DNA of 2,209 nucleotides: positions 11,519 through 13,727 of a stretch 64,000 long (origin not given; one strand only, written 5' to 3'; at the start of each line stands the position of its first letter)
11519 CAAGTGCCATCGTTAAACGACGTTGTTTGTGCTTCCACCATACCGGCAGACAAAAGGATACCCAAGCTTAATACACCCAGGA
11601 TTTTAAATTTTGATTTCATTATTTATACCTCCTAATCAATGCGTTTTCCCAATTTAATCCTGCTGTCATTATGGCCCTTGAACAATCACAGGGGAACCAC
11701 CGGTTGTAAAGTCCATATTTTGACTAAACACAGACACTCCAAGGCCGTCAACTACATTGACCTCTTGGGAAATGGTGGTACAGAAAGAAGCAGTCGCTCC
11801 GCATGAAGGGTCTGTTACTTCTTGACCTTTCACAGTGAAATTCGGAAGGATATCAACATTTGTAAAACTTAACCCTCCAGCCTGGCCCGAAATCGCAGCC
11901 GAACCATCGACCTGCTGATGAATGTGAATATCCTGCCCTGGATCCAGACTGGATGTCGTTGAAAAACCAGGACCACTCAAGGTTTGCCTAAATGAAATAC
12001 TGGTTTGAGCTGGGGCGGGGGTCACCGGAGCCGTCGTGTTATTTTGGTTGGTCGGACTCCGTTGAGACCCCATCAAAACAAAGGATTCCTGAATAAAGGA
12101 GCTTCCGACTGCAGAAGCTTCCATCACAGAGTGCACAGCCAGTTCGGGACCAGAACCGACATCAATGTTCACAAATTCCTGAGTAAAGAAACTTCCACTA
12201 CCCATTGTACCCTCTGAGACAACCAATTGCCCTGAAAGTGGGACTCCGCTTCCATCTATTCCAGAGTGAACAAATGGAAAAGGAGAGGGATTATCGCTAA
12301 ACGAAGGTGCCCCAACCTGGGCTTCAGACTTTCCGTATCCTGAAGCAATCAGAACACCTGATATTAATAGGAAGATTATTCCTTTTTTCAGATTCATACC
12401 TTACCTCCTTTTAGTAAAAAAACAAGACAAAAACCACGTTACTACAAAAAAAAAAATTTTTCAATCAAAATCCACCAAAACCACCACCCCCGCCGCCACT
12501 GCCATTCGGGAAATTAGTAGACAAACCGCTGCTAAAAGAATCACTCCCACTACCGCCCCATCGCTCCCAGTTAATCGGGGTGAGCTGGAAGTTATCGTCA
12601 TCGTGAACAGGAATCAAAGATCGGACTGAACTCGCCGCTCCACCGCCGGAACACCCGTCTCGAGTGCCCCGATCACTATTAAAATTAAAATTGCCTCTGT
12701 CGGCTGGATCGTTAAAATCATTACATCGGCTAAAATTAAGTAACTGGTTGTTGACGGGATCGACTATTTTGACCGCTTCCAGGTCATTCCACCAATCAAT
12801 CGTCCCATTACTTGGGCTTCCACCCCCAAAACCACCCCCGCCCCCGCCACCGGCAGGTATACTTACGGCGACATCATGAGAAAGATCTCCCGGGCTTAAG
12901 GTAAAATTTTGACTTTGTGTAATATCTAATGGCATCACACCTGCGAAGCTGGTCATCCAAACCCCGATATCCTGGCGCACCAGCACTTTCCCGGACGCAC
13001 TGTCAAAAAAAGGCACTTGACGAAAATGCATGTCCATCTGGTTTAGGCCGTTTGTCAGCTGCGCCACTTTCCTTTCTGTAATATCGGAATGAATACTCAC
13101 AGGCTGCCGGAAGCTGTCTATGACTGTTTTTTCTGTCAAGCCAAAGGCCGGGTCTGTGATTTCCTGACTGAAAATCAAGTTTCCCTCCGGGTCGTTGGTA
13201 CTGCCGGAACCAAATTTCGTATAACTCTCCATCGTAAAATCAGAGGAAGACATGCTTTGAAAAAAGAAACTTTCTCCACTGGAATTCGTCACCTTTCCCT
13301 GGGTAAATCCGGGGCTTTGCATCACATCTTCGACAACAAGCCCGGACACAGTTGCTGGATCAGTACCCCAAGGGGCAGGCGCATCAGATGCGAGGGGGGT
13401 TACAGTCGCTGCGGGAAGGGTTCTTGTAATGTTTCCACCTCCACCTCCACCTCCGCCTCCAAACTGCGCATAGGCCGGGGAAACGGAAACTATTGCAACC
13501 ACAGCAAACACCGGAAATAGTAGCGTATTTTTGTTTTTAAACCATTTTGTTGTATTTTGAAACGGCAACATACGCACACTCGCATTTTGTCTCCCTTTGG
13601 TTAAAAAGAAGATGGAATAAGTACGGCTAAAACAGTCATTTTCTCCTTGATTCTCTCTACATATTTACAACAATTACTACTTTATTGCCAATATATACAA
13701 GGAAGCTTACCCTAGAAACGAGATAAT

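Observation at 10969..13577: Triad of paralogous secreted proteins with a recurrent hydrophobic-x-Q-(E/S)-hydrophobic motif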

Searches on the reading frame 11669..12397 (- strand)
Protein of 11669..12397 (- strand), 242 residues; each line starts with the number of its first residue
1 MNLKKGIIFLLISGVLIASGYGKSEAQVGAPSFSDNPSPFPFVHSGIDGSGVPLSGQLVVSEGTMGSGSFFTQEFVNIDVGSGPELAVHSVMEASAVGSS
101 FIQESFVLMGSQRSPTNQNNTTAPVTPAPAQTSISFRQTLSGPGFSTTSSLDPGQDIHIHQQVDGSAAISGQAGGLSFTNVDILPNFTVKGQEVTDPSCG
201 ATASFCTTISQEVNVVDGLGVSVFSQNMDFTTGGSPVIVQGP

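Call 3: search_protein_families(library=pfam, proteins=[window:11669-12397:-], max_evalue=1)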
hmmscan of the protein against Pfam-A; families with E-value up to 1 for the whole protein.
window:11669-12397:- (242 aa): 0 families

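Call 4: search_protein_families(library=ncbifam, proteins=[window:11669-12397:-], max_evalue=1)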
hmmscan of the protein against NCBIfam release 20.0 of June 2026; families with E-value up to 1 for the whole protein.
window:11669-12397:- (242 aa): 0 families

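Call 10: find_homologous_proteins(query=window:11669-12397:-, max_evalue=0.01)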
Query window:11669-12397:- (242 aa): 28 proteins with E <= 0.01 among 1023 candidates.
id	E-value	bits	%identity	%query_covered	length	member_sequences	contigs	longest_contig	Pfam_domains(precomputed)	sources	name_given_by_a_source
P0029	5.4e-149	512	100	100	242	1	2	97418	-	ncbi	-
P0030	6.6e-125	434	82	99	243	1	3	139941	-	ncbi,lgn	-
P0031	4.5e-117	408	77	99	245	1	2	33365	-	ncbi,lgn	ncbi:MAG: hypothetical protein ACE5F7_00035 [Nitrospiria bacterium]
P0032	4.7e-79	283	58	99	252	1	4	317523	-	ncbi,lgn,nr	ncbi:MAG: hypothetical protein HY282_05330 [Nitrospirae bacterium]|nr:hypothetical protein [Candidat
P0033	2.8e-78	281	57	100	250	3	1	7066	-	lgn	-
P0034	4.0e-78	280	57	100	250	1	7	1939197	-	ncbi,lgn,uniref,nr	ncbi:hypothetical protein [Candidatus Manganitrophus noduliformans]|uniref:CHRD domain-containing pr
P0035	1.6e-76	275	57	100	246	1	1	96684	-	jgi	jgi:hypothetical protein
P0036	2.2e-76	275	57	100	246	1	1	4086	-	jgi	jgi:hypothetical protein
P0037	3.6e-76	274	56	100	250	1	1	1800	-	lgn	-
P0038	4.9e-76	274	57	98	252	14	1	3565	-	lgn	-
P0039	2.8e-75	271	55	100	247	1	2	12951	-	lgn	-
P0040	2.1e-74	268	55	100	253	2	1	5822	-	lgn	-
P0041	2.5e-74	268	56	100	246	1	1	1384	-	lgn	-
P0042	2.6e-74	268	56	99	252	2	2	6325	-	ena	-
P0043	5.4e-74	267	54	100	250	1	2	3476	-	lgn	-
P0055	2.2e-52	196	51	100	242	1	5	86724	-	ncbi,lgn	-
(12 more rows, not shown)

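Call 23: find_encoding_contigs(protein=P0034, flank=10000, max_places=3)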
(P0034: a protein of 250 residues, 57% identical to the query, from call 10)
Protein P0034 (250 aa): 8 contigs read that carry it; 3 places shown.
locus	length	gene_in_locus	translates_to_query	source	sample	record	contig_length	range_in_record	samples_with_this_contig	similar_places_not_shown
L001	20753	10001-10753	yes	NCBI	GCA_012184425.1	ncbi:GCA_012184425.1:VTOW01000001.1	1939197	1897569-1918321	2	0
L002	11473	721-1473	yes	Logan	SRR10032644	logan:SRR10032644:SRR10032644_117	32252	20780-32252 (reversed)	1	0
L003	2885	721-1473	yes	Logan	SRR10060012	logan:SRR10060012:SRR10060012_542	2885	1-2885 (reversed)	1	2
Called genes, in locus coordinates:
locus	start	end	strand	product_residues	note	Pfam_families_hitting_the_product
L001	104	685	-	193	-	-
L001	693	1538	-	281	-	PF02540:NAD_synthase (weak)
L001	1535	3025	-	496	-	PF00675:Peptidase_M16, PF05193:Peptidase_M16_C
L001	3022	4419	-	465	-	PF00675:Peptidase_M16, PF05193:Peptidase_M16_C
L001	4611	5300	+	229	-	PF13801:Metal_resist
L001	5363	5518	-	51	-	PF04945:YHS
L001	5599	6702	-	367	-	PF21016:RlmN_N, PF04055:Radical_SAM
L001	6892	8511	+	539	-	PF13205:Big_5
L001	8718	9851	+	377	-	-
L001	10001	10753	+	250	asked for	-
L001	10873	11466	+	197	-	-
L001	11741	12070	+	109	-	-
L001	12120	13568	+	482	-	PF06980:DUF1302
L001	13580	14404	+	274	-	-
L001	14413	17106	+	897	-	PF13432:TPR_16, PF14559:TPR_19, PF00515:TPR_1, PF07719:TPR_2, PF13432:TPR_16, PF14559:TPR_19, PF13424:TPR_12, PF13414:TPR_11, +52 more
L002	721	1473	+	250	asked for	-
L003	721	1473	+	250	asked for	-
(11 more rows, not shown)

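Call 24: find_encoding_contigs(protein=P0055, flank=10000, max_places=2)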
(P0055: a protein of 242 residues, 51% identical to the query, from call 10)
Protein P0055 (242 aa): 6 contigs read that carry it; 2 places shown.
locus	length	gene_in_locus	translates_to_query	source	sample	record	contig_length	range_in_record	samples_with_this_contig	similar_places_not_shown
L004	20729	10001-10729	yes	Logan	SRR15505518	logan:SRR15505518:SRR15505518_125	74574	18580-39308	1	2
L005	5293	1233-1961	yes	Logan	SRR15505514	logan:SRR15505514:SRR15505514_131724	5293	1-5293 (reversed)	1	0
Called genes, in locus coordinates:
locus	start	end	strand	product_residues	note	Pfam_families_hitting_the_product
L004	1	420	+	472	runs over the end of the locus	PF05221:AdoHcyase, PF00670:AdoHcyase_NAD, PF02826:2-Hacid_dh_C (weak)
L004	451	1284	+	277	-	PF17848:Zn_ribbon_ACC, PF01039:Carboxyl_trans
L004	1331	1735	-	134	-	PF01242:PTPS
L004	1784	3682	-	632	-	PF05157:MshEN, PF00437:T2SSE, PF13401:AAA_22 (weak), PF13248:Zn_ribbon_3 (faint), PF12773:DZR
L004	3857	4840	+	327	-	-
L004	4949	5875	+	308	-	-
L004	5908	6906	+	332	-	PF01695:IstB_IS21 (weak), PF02562:PhoH, PF13245:AAA_19 (weak), PF13604:AAA_30 (weak)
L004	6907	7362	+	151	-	PF02130:YbeY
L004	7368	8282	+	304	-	PF02881:SRP54_N, PF00448:SRP54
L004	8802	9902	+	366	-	-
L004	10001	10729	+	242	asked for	-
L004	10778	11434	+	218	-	-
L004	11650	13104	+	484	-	PF06980:DUF1302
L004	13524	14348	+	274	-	-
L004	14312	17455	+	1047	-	PF00515:TPR_1, PF07719:TPR_2 (weak), PF13181:TPR_8, PF13424:TPR_12 (weak), PF00515:TPR_1, PF07719:TPR_2 (weak), PF14559:TPR_19, PF13432:TPR_16, +30 more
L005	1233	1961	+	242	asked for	-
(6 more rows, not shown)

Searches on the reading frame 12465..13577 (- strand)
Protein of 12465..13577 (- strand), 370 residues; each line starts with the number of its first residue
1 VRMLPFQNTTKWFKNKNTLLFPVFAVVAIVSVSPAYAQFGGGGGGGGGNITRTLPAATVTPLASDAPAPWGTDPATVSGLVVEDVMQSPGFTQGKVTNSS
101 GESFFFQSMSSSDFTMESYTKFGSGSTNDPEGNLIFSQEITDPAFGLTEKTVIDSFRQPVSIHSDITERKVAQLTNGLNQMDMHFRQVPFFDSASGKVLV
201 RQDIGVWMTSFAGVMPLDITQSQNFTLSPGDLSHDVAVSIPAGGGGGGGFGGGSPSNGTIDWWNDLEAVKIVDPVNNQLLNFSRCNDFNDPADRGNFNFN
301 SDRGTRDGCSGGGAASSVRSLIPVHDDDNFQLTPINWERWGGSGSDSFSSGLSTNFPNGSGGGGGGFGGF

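Call 3: search_protein_families(library=pfam, proteins=[window:12465-13577:-], max_evalue=1)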
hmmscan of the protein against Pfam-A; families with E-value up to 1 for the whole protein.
window:12465-13577:- (370 aa): 0 families

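Call 4: search_protein_families(library=ncbifam, proteins=[window:12465-13577:-], max_evalue=1)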
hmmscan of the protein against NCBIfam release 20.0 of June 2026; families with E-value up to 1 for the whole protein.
window:12465-13577:- (370 aa): 0 families

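Call 11: find_homologous_proteins(query=window:12465-13577:-, max_evalue=0.01)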
Query window:12465-13577:- (370 aa): 30 proteins with E <= 0.01 among 8000 candidates.
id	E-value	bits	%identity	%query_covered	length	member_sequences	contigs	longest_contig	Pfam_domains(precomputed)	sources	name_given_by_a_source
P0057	2.3e-244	829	100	99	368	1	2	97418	-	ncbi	-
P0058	7.4e-176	603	74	96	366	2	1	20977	-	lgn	-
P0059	5.2e-156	538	67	94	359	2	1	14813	-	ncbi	-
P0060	2.0e-154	533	72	84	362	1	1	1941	-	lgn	-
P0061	4.0e-154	532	65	93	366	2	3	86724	-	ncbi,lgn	-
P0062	2.3e-153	529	73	86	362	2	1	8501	-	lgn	-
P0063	2.0e-146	506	72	84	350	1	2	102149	-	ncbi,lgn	-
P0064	5.5e-144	498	63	96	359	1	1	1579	-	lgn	-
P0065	1.6e-127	444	59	95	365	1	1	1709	-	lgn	-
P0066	2.4e-123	431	57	82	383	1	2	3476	-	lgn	-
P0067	2.5e-120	421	54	93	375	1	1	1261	-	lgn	-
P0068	1.3e-117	412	62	88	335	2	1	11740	-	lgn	-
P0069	1.2e-116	408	55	81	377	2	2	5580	-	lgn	-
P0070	6.0e-115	403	52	90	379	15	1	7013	-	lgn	-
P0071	8.3e-115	402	55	88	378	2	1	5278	-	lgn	-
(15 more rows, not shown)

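Call 41: search_solved_structures(query=A3, max_evalue=10)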
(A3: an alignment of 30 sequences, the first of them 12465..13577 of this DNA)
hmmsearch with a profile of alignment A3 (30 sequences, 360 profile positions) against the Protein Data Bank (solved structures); distinct sequences matched with E-value up to 10: 2.
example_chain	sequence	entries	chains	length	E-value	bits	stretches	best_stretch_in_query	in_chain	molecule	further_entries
8qj3_A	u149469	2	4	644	0.44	12.7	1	20-106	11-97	Ammonium transporter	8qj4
8qpf_A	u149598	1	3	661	0.46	12.7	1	20-106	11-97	Ammonium transporter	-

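Call 47: predict_structure(alignment_id=A3)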
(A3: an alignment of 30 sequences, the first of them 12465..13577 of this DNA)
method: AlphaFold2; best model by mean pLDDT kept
length: 370 residues; sequences in the alignment: 30
mean_pLDDT: 54.6   pTM: 0.42
mean pLDDT of the five models: 54.6, 45.2, 45.0, 44.3, 43.3
residues with pLDDT >= 90: 3; 70-90: 76; 50-70: 123; < 50: 168
segments of 3 or more residues with pLDDT < 50: 1-13, 32-55, 125-132, 145-147, 154-161, 163-178, 213-258, 295-305, 312-316, 338-370
pLDDT, mean of each block of 10 residues (from residue 1): 38 54 65 35 32 49 68 85 87 87 83 76 49 59 54 50 46 47 70 69 73 44 35 34 33 44 71 68 66 48 50 50 62 52 31 28 27
secondary structure, 60 per line:
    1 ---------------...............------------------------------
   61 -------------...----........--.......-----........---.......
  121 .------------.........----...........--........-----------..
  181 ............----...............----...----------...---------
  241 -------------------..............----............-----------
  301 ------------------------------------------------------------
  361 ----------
elements in order: H16-30 E81-88 E91-97 E103-110 E114-121 E134-142 E147-154 E160-167 E179-192 E197-211 E260-273 E278-289

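Call 49: fold_search(model_id=the predicted structure, library=pdb)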
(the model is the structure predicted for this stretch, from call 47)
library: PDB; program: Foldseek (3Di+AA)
matches with E <= 10: 620; with E <= 0.001: 0
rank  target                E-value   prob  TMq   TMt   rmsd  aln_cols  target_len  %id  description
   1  8eoj_B                2.5e-02  0.33  0.15  0.08  24.6       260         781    8  Microsomal triglyceride transfer protein (released 2023-05-03)
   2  9n2e_A                3.6e-02  0.15  0.13  0.10  21.5       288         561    7  Cryo-EM structure of F. johnsoniae BamAP (released 2025-07-09)
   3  6rhv_H                5.5e-02  0.08  0.11  0.13  28.8       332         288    8  Crystal structure of mouse CD11b I-domain (CD11b-I) in complex with Staphylococcus aureus octameric bi-component leuko (released 2019-12-18)
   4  4c00                  9.5e-02  0.08  0.11  0.08  22.2       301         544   11  Crystal structure of TamA from E. coli (released 2013-09-25)
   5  9rpw_A                1.2e-01  0.10  0.12  0.08  25.2       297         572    8  Cryo-EM structure of Shigella flexneri LptDE dimer: closed-state unbound and open-state bound by Oekolampad phage RBP (released 2025-12-10)
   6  9g2h_A                1.4e-01  0.38  0.16  0.05  17.7       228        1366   10  Mouse Teneurin2 dimer variant A1B0 (released 2026-01-21)
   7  5k59_C                1.7e-01  0.07  0.11  0.14  24.2       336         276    6  Crystal structure of LukGH from Staphylococcus aureus in complex with a neutralising antibody (released 2016-08-10)
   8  5k59_D                1.8e-01  0.07  0.11  0.14  24.2       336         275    6  Crystal structure of LukGH from Staphylococcus aureus in complex with a neutralising antibody (released 2016-08-10)
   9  6vhh_A                2.0e-01  0.30  0.17  0.05  17.3       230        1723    9  Human Teneurin-2 and human Latrophilin-3 binary complex (released 2020-06-03)
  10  2fgq                  2.1e-01  0.16  0.13  0.14  13.5       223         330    7  High resolution X-ray structure of Omp32 in complex with malate (released 2006-01-31)
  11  5ljo_A                2.4e-01  0.08  0.12  0.07  20.5       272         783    7  E. coli BAM complex (BamABCDE) by cryoEM (released 2016-10-12)
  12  4n74                  2.5e-01  0.06  0.11  0.12  22.3       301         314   11  Crystal Structure of Outer Membrane Protein TamA beta-barrel Domain in E.coli (released 2014-10-15)
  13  7x13_G                2.5e-01  0.05  0.10  0.13  18.0       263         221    6  Structure of IgG-Fc hexamer (released 2023-03-01)
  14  9etm_A                2.7e-01  0.23  0.18  0.22  15.7       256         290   10  cryoEM structure of the Drosophila melanogaster TOM core complex (released 2024-12-04)
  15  6rhw_H                2.8e-01  0.05  0.10  0.13  29.1       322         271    7  Crystal structure of human CD11b I-domain (CD11b-I) in complex with Staphylococcus aureus octameric bi-component leuko (released 2019-12-18)
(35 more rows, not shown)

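Call 64: search_protein_families(library=pfam, alignment_id=A3, max_evalue=10)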
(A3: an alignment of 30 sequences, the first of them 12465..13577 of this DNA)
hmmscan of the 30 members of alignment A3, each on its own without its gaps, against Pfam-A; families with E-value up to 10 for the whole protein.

A. member 1, window:12465-13577:- (370 aa): 0 families

B. families by the number of members that match (of 30 scanned): 5 families
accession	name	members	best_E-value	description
PF15973.10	DUF4766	2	0.00042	Domain of unknown function (DUF4766)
PF11413.13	HIF-1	1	0.065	Hypoxia-inducible factor-1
PF21960.2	RCF1-5-like_lid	1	0.24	RCF1/5-like, AAA+ ATPase lid domain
PF18942.5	DUF5689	1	0.25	Family of unknown function (DUF5689)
PF04959.19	ARS2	1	1.9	Arsenite-resistance protein 2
